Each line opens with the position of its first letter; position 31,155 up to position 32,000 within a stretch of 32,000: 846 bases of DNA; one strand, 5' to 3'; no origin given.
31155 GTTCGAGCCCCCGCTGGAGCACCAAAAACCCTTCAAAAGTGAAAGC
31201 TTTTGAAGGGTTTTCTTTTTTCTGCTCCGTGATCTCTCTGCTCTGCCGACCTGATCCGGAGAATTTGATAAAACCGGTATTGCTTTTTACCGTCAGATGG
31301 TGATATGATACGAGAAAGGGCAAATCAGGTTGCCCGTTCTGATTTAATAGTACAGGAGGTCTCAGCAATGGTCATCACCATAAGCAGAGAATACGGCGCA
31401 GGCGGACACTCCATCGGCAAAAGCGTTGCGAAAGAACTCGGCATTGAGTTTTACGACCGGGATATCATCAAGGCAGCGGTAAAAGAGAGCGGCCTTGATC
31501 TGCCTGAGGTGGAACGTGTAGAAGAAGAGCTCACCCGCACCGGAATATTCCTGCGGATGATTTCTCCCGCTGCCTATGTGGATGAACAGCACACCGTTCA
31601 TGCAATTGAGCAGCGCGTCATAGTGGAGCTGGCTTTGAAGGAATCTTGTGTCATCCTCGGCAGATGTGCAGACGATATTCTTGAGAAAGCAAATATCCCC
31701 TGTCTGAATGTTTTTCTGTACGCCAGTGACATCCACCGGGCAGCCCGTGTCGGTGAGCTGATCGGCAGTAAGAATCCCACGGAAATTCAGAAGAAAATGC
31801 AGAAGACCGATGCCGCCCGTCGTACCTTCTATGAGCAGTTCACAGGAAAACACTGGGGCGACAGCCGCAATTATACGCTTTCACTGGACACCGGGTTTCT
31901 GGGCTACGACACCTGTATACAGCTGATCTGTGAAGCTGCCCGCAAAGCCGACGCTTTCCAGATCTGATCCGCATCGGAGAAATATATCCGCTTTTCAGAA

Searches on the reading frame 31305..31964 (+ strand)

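Call 83: search_protein_families(library=pfam, proteins=[window:31305-31964:+], max_evalue=0.01)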
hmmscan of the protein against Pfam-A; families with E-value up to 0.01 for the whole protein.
window:31305-31964:+ (220 aa): 1 family
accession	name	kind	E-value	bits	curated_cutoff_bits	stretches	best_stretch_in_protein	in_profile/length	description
PF13189.12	Cytidylate_kin2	-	1.2e-43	149.7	28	1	23-196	1-174/176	Cytidylate kinase-like family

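Call 84: search_protein_families(library=padloc, proteins=[window:31305-31964:+], max_evalue=0.01)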
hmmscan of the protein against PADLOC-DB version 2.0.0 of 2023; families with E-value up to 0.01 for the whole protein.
window:31305-31964:+ (220 aa): 0 families
